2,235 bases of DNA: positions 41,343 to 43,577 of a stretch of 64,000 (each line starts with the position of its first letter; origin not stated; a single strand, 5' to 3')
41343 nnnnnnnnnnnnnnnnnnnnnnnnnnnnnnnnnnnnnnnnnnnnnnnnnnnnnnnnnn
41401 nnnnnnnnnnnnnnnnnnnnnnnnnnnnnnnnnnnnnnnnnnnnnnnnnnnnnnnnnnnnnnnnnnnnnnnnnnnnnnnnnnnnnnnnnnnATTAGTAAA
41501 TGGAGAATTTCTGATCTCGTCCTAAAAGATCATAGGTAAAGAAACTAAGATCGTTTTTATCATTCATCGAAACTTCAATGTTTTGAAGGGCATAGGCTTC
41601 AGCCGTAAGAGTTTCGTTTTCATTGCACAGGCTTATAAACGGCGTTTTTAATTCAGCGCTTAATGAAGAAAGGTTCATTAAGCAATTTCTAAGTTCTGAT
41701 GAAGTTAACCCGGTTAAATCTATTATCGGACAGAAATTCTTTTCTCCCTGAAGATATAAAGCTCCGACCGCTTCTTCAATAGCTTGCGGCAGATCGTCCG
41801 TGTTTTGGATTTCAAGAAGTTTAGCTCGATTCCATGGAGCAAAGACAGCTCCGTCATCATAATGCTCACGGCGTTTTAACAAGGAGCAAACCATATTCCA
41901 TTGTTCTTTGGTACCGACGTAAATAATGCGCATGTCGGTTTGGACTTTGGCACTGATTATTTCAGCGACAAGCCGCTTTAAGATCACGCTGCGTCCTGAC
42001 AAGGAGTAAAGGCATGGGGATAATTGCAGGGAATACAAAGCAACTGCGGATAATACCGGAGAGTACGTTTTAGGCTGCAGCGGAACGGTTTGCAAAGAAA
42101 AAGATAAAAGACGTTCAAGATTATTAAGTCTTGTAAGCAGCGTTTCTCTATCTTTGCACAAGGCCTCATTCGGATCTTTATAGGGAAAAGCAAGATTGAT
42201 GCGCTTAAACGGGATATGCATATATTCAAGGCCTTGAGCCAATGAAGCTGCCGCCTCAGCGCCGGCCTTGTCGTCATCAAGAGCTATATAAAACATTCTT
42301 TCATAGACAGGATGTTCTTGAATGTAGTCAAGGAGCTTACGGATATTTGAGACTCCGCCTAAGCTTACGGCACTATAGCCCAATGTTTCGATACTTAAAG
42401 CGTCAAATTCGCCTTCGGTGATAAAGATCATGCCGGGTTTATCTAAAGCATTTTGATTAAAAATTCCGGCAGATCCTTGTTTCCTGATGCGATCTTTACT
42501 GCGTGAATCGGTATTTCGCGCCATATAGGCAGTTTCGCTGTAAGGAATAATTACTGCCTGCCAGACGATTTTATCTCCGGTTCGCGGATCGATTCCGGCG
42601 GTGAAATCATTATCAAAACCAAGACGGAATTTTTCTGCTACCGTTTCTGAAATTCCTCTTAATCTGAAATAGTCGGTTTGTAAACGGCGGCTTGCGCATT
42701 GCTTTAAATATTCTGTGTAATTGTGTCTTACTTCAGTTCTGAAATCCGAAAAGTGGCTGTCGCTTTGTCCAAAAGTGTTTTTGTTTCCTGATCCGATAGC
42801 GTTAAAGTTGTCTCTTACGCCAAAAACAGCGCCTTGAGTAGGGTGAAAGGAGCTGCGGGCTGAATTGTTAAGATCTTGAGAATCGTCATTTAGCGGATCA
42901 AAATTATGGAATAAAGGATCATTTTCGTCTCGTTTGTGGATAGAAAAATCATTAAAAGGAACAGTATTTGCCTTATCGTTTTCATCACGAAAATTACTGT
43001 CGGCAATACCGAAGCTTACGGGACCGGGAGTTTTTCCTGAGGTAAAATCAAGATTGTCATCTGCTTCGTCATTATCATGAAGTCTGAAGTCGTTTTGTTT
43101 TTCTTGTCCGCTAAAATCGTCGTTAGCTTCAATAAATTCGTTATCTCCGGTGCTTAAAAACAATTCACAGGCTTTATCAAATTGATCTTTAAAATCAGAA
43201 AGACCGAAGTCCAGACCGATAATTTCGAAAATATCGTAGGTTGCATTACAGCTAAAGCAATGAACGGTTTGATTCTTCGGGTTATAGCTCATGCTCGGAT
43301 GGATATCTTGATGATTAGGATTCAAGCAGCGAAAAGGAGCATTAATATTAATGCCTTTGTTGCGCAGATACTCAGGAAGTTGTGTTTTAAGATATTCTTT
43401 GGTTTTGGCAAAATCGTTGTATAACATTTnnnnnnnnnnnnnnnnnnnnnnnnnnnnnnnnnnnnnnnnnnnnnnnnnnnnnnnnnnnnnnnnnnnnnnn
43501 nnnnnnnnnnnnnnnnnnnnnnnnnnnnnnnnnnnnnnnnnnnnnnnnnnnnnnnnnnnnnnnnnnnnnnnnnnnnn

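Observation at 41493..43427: Primase-like CHC2-zinc-finger/TOPRIM protein with a long FxD/N-repeat low-complexity linker, encoded 1 nt upstream of rep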

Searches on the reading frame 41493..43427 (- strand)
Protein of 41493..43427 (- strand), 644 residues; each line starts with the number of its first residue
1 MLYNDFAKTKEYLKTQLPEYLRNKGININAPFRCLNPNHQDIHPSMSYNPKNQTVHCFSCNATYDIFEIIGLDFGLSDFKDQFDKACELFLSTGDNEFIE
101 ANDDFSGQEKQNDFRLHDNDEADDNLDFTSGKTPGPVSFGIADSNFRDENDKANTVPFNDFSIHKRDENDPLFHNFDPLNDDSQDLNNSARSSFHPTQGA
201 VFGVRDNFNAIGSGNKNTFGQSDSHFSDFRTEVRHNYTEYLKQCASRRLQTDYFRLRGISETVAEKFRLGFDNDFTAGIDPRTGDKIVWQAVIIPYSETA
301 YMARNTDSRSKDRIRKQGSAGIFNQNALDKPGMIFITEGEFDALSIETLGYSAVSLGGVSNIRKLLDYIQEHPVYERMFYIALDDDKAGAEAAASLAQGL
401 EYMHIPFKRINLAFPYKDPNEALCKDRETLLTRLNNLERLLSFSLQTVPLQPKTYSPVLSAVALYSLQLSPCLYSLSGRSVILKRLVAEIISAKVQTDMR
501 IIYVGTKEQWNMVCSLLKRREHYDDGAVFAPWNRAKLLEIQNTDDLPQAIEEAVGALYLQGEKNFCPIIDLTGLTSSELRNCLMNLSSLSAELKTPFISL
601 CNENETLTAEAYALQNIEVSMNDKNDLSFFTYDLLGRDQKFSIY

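Call 3: search_protein_families(library=pfam, proteins=[window:41493-43427:-], max_evalue=0.1)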
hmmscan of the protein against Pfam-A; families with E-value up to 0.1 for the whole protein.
window:41493-43427:- (644 aa): 6 families
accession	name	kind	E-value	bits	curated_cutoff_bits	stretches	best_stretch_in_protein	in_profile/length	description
PF13155.12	Toprim_2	-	1.7e-13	51.1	22.1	1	335-423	1-88/88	Toprim-like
PF13362.12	Toprim_3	-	1.6e-05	25.7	27.2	1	334-425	2-91/95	Toprim domain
PF01807.25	Zn_ribbon_DnaG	-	6.3e-05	23.1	24.9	1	32-85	32-84/98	CHC2 zinc finger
PF01751.28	Toprim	-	0.00037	21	23.1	1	334-408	2-94/96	Toprim domain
PF12965.13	DUF3854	-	0.0058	17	23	1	328-388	6-81/130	Domain of unknown function (DUF3854)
PF13662.12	Toprim_4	-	0.0061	17.2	25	1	333-402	2-76/85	Toprim domain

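Call 4: search_protein_families(library=ncbifam, proteins=[window:41493-43427:-], max_evalue=0.1)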
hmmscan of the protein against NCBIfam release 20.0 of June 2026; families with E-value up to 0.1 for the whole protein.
window:41493-43427:- (644 aa): 3 families
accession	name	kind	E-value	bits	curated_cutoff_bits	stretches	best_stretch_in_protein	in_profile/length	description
TIGR01391.1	dnaG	equivalog_domain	3.3e-20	72.3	283.6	3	326-446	251-369/414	DNA primase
TIGR00646.1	MG010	hypoth_equivalog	0.00091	18.8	260.65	1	332-424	111-202/218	DNA primase-like protein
NF005477.0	PRK07078.1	subfamily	0.091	10.9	1014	0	306-400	166-257/759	hypothetical protein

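Call 5: find_homologous_proteins(query=window:41493-43427:-)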
Query window:41493-43427:- (644 aa): 282 proteins with E <= 0.001 among 8000 candidates; the best 120 are listed.
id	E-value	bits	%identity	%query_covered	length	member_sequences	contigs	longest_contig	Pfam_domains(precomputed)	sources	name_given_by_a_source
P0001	0.0e+0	1465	99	100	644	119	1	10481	PF13155.13,PF13362.13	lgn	-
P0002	0.0e+0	1359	90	100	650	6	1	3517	PF13155.13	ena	-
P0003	0.0e+0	1197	81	100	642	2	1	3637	PF13155.13,PF13362.13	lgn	-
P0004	2.0e-280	950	66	100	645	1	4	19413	PF13155.13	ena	-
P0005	1.1e-266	905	88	70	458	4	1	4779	PF13155.13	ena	-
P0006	1.3e-142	495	41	100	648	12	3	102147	PF13155.13,PF01807.26,PF13362.13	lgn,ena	-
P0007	8.4e-134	466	41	100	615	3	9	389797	PF13155.13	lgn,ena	-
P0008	7.3e-132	459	38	99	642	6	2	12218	PF13155.13,PF01807.26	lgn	-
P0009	4.8e-129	450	40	100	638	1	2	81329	PF13155.13,PF13362.13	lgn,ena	-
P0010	1.2e-128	448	40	100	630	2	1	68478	PF13155.13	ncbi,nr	ncbi:MAG: toprim domain-containing protein [Succinivibrio sp.]|nr:toprim domain-containing protein [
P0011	6.3e-128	446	40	100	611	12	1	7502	PF13155.13,PF13362.13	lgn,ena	-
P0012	1.3e-127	445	38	100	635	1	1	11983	PF13155.13,PF13362.13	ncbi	ncbi:MAG: toprim domain-containing protein [Succinivibrio sp.]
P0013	1.8e-126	441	39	100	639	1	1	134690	PF13155.13,PF01751.29,PF13362.13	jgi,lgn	jgi:hypothetical protein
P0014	1.9e-126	441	37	100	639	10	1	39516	PF13155.13,PF01751.29,PF13362.13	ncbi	-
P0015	2.0e-126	441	38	100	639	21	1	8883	PF13155.13,PF13362.13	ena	-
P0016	9.5e-126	439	38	100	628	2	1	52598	PF13155.13,PF13662.13,PF01751.29,PF13362.13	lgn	-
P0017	2.9e-125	437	38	100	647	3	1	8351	PF13155.13,PF13362.13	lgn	-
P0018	5.1e-123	430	48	17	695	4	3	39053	PF13155.13,PF13362.13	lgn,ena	-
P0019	1.7e-122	428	38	100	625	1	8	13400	PF13155.13,PF13362.13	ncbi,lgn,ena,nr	ncbi:MAG: toprim domain-containing protein [Succinivibrio sp.]|nr:toprim domain-containing protein [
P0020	3.2e-122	427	39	100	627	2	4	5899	PF13155.13,PF13362.13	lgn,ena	-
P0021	4.5e-120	420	37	100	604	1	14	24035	PF13155.13,PF01807.26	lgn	-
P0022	9.3e-117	409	38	97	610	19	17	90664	PF13155.13,PF01807.26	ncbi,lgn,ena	-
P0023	1.6e-111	392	37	100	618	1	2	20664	PF13155.13,PF01807.26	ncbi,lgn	-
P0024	2.8e-111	391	37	99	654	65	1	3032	PF13155.13,PF13662.13,PF13362.13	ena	-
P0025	2.9e-110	388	37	100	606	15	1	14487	PF13155.13,PF13362.13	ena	-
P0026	1.7e-109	385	34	99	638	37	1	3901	PF13155.13,PF13362.13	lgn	-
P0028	9.0e-107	376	36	100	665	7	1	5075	PF13155.13,PF13662.13,PF13362.13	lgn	-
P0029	9.9e-107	376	36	100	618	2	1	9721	PF13155.13,PF01807.26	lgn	-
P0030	3.8e-105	371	35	96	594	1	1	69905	PF13155.13,PF01807.26,PF01751.29,PF13362.13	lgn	-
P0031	8.5e-103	363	36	99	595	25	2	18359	PF13155.13,PF13362.13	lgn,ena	-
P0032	1.1e-102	363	37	96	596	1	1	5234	PF13155.13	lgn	-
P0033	1.2e-102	363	35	100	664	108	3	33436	PF13155.13,PF01751.29,PF13362.13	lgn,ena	-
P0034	1.4e-102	362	33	99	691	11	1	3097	PF13155.13,PF01751.29,PF13362.13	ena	-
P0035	1.5e-102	362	37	96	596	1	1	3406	PF13155.13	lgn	-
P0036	2.3e-102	362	40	60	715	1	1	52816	PF13155.13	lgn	-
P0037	2.8e-102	361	37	96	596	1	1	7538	PF13155.13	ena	-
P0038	4.7e-102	361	37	96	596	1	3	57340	PF13155.13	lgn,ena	-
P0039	5.0e-102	361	37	96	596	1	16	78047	PF13155.13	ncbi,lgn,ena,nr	ncbi:MAG: toprim domain-containing protein [Succinatimonas sp.]|nr:toprim domain-containing protein 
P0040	5.3e-102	360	37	96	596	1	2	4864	PF13155.13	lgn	-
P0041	6.9e-102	360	37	96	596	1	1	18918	PF13155.13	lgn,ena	-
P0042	1.2e-101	359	37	96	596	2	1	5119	PF13155.13,PF13362.13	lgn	-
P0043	1.9e-101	359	37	96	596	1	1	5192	PF13155.13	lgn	-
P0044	2.7e-101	358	37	78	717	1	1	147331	PF13155.13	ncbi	-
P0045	4.1e-101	358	35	98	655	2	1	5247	PF13155.13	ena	-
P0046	1.7e-99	352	33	98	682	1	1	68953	PF13155.13,PF13362.13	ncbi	-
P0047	3.0e-90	322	36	94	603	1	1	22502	PF13155.13,PF01807.26,PF13662.13,PF01751.29,PF13362.13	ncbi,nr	ncbi:MAG: toprim domain-containing protein [Succinivibrionaceae bacterium]|nr:toprim domain-containi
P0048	3.6e-86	308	34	100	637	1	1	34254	PF13155.13,PF01751.29,PF13362.13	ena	-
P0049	1.9e-83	299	34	96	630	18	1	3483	PF13155.13,PF13662.13,PF13362.13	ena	-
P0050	5.1e-81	291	32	97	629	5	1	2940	PF13155.13,PF13362.13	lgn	-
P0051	8.5e-81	290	32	100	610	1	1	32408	PF13155.13,PF01751.29,PF13362.13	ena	-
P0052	4.2e-76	275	31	97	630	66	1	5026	PF08275.18,PF13155.13,PF13362.13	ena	-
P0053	4.9e-74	268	37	64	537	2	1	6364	PF13155.13,PF13662.13,PF01751.29,PF13362.13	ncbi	-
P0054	3.2e-66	242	47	30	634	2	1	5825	PF13155.13,PF03796.22,PF01807.26,PF13362.13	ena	-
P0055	1.4e-64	237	41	32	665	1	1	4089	PF13155.13,PF03796.22,PF01807.26,PF13362.13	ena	-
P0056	1.5e-63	234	45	30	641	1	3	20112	PF13155.13,PF03796.22,PF01807.26,PF13362.13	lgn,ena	-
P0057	6.0e-63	231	40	31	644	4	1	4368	PF13155.13,PF03796.22,PF01807.26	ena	-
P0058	1.9e-62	230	43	29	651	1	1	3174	PF13155.13,PF03796.22,PF13362.13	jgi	-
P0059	4.0e-62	229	40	34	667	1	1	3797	PF13155.13,PF03796.22,PF01751.29,PF13362.13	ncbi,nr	ncbi:toprim domain-containing protein, partial [Eubacteriales bacterium OttesenSCG-928-A19]|nr:topri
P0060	4.8e-62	228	48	30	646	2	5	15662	PF13155.13,PF03796.22,PF01807.26,PF13662.13,PF01751.29,PF13362.13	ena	-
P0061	2.6e-61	226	42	31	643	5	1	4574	PF13155.13,PF03796.22,PF01807.26,PF13362.13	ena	-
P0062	9.1e-61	224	48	30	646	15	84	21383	PF13155.13,PF03796.22,PF01807.26,PF13662.13,PF01751.29,PF13362.13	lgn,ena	-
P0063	1.6e-60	223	41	32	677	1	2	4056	PF13155.13,PF03796.22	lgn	-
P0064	3.2e-60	222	40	32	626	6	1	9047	PF13155.13,PF03796.22,PF01807.26,PF13662.13,PF01751.29,PF13362.13,PF13481.13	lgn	-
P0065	1.1e-59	221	42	32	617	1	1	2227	PF13155.13,PF03796.22,PF01807.26,PF13662.13,PF13362.13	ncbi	-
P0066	1.6e-59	220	38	35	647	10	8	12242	PF13155.13,PF03796.22,PF13362.13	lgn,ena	-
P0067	1.7e-59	220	39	32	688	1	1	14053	PF13155.13,PF03796.22,PF01807.26,PF01751.29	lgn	-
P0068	7.4e-59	218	40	30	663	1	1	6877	PF13155.13,PF03796.22,PF01807.26,PF13362.13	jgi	jgi:replicative DNA helicase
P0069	2.0e-58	217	37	36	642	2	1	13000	PF13155.13,PF03796.22,PF13362.13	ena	-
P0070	2.1e-58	216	40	32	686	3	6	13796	PF13155.13,PF03796.22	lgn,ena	-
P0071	2.5e-58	216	39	32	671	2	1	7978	PF13155.13,PF03796.22,PF01807.26,PF01751.29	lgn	-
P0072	4.2e-58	215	42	31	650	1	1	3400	PF13155.13,PF03796.22,PF01751.29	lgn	-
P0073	6.3e-58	215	42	30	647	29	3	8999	PF13155.13,PF03796.22,PF01807.26,PF13662.13,PF01751.29,PF13362.13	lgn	-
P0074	1.6e-57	214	38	34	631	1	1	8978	PF13155.13,PF03796.22,PF01807.26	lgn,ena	-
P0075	2.1e-57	213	44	31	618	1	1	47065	PF13155.13,PF03796.22,PF13362.13,PF13481.13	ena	-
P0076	4.4e-57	212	39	32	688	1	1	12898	PF13155.13,PF03796.22,PF01807.26,PF01751.29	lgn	-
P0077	4.9e-57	212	40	31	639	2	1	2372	PF13155.13,PF03796.22,PF01751.29,PF13362.13,PF13481.13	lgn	-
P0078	5.7e-57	212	39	32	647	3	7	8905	PF13155.13,PF03796.22,PF01807.26,PF13362.13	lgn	-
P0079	1.3e-56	211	39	31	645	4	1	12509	PF13155.13,PF03796.22,PF13362.13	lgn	-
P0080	1.9e-56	210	38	36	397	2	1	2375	PF13155.13,PF01807.26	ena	-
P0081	4.2e-56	209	36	33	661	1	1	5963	PF13155.13,PF03796.22,PF13662.13,PF01751.29,PF13362.13,PF13481.13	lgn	-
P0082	3.6e-55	206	36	32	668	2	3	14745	PF13155.13,PF03796.22,PF13662.13,PF01751.29,PF13362.13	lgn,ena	-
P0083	6.3e-54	202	41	31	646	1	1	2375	PF13155.13,PF03796.22,PF01807.26,PF13362.13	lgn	-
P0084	8.4e-54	201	43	29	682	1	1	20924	PF13155.13,PF03796.22,PF01807.26,PF13662.13,PF01751.29,PF13362.13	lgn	-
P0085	3.6e-53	199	41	31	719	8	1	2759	PF13155.13,PF03796.22,PF13362.13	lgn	-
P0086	1.4e-52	197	38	31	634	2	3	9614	PF13155.13,PF03796.22,PF01807.26,PF13362.13,PF13481.13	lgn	-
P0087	1.5e-52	197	37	39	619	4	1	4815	PF13155.13,PF03796.22,PF13362.13,PF13481.13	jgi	-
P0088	2.7e-52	196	36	34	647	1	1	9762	PF13155.13,PF03796.22,PF01751.29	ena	-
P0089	2.8e-52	196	39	31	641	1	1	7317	PF13155.13,PF03796.22,PF01807.26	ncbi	-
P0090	4.6e-52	196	43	30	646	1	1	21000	PF06745.20,PF13155.13,PF03796.22,PF01807.26,PF13662.13,PF01751.29,PF13362.13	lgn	-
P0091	5.6e-52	195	38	31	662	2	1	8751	PF13155.13,PF03796.22,PF01807.26,PF13662.13,PF01751.29,PF13362.13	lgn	-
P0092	7.3e-52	195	34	36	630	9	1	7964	PF13155.13,PF03796.22,PF01807.26,PF13662.13,PF01751.29,PF13362.13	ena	-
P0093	2.2e-51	193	40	30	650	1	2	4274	PF13155.13,PF03796.22,PF01807.26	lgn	-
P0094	7.5e-51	192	44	30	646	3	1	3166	PF06745.20,PF13155.13,PF03796.22,PF13662.13,PF13362.13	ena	-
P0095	9.0e-51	191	52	16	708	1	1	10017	PF13155.13,PF03796.22,PF01807.26,PF13362.13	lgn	-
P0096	7.9e-50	188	40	32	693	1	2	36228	PF13155.13,PF03796.22,PF13362.13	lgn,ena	-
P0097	5.0e-49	185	36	32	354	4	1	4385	PF13155.13,PF01807.26,PF13662.13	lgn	-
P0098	8.7e-49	185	38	35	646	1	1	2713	PF13155.13,PF03796.22,PF01807.26,PF13362.13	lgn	-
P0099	1.4e-48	184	32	43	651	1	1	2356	PF13155.13,PF03796.22,PF01807.26,PF13362.13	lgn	-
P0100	2.3e-48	183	39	29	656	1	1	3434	PF13155.13,PF03796.22,PF01807.26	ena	-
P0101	6.1e-48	182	35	29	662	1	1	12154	PF13155.13,PF03796.22,PF01807.26,PF13362.13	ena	-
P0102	8.1e-48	182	38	34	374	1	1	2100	PF13155.13,PF01807.26,PF13662.13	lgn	-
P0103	6.3e-47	179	33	40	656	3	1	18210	PF13155.13,PF03796.22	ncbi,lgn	-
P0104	8.8e-47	178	34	28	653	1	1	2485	PF13155.13,PF03796.22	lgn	-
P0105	9.2e-47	178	40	29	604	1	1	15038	PF13155.13,PF13479.13,PF03796.22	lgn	-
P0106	1.0e-46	178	33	38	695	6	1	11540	PF13155.13,PF03796.22,PF01751.29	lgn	-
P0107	1.1e-46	178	39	31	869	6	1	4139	PF13155.13,PF13481.13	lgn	-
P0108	1.6e-46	177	35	34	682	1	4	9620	PF13155.13,PF03796.22,PF01807.26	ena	-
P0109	1.6e-46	177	31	41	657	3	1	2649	PF13155.13,PF03796.22,PF13362.13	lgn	-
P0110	1.7e-46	177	37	32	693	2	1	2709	PF13155.13,PF03796.22,PF01807.26,PF13362.13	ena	-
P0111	1.7e-46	177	36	29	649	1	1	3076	PF13155.13,PF03796.22,PF13662.13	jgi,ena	-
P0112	1.7e-46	177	38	30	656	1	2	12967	PF13155.13,PF03796.22,PF01807.26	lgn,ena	-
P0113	1.8e-46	177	43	30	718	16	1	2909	PF13155.13,PF13362.13,PF13481.13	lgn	-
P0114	2.1e-46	177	34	32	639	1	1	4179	PF13155.13,PF03796.22,PF01807.26,PF13662.13,PF13362.13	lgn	-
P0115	2.2e-46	177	36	31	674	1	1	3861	PF13155.13,PF03796.22,PF13362.13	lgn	-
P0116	3.0e-46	176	56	14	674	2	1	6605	PF13155.13,PF03796.22,PF01807.26,PF13362.13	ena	-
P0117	1.5e-45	174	33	40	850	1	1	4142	PF13155.13,PF03796.22,PF01807.26,PF13362.13,PF13481.13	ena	-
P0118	4.8e-45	172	57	14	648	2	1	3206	PF13155.13,PF03796.22,PF01751.29,PF13362.13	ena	-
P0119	7.1e-45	172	40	20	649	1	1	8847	PF13155.13,PF03796.22,PF01807.26,PF13362.13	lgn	-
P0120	1.1e-44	171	33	34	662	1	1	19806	PF13155.13,PF03796.22,PF01807.26,PF13362.13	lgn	-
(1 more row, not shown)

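Call 6: search_solved_structures(query=window:41493-43427:-, max_evalue=1, show_alignments=3)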
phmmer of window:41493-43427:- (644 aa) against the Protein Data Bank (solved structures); distinct sequences matched with E-value up to 1: 3.
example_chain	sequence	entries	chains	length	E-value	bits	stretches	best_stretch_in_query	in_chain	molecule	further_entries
2au3_A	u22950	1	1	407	0.001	20.9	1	17-83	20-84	DNA primase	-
1nui_A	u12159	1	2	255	0.035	15.8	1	317-424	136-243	DNA primase/helicase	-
1d0q_A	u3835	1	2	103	0.052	15.2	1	33-70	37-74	DNA PRIMASE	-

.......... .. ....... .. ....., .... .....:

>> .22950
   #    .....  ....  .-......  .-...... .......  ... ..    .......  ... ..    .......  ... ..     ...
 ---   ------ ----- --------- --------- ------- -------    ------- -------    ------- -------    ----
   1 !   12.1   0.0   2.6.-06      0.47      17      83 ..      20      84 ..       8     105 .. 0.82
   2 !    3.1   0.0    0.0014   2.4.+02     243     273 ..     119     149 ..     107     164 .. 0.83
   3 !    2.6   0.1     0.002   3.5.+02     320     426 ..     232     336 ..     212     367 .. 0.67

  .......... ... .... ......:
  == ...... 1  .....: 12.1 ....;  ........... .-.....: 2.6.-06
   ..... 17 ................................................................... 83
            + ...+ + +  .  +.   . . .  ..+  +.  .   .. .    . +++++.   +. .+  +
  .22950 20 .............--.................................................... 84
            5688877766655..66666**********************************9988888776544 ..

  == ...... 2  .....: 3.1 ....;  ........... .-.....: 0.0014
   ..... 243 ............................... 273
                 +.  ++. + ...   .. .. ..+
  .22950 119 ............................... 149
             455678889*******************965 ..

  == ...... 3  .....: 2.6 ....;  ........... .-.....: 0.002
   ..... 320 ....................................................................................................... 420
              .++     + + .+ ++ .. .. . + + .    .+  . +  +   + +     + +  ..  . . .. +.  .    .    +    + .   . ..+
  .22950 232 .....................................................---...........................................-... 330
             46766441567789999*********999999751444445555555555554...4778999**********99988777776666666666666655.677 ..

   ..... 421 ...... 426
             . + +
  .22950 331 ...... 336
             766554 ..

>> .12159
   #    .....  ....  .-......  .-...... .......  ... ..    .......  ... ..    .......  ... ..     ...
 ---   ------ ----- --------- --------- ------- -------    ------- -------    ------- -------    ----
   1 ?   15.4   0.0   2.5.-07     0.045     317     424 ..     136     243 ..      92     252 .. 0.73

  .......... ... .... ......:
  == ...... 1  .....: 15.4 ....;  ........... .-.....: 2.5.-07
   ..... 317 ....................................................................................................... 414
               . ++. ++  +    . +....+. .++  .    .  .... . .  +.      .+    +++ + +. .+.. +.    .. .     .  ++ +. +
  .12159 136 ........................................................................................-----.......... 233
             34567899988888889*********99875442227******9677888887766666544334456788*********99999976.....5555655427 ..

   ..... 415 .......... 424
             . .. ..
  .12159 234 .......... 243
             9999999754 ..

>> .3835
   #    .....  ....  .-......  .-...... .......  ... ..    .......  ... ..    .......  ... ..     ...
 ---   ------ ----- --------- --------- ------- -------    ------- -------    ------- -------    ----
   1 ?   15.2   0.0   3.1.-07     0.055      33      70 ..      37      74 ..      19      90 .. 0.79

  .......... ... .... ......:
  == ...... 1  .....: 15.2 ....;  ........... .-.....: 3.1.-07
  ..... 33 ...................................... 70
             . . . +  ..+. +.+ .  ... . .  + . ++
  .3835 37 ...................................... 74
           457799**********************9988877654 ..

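Call 8: find_encoding_contigs(protein=P0007, flank=6000, max_places=3)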
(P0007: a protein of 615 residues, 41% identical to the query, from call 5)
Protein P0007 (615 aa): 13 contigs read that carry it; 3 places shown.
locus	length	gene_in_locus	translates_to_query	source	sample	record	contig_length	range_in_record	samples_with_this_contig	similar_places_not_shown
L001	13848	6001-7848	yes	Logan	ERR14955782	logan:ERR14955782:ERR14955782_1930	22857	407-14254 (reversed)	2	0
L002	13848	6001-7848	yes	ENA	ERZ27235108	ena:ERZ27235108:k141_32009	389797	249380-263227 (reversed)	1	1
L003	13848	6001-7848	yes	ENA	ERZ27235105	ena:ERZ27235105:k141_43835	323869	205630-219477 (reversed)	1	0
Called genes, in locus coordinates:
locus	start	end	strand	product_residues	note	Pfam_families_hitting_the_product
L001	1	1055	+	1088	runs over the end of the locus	PF00873:ACR_tran, PF03176:MMPL (faint)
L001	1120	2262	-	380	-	-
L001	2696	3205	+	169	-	PF00258:Flavodoxin_1, PF12724:Flavodoxin_5 (weak)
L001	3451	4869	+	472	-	PF00209:SNF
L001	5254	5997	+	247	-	PF00899:ThiF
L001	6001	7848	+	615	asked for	PF13155:Toprim_2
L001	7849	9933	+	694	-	PF00580:UvrD-helicase, PF01443:Viral_helicase1 (faint), PF13245:AAA_19, PF13604:AAA_30 (faint), PF13361:UvrD_C, PF13538:UvrD_C_2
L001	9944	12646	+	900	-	PF02702:KdpD, PF13493:DUF4118, PF02518:HATPase_c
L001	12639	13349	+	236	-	PF00072:Response_reg, PF00486:Trans_reg_C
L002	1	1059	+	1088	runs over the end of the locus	PF00873:ACR_tran, PF03176:MMPL (faint)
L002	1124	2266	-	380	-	-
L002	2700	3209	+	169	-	PF00258:Flavodoxin_1, PF12724:Flavodoxin_5 (weak)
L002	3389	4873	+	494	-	PF00209:SNF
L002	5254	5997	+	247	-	PF00899:ThiF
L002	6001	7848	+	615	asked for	PF13155:Toprim_2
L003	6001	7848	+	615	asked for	PF13155:Toprim_2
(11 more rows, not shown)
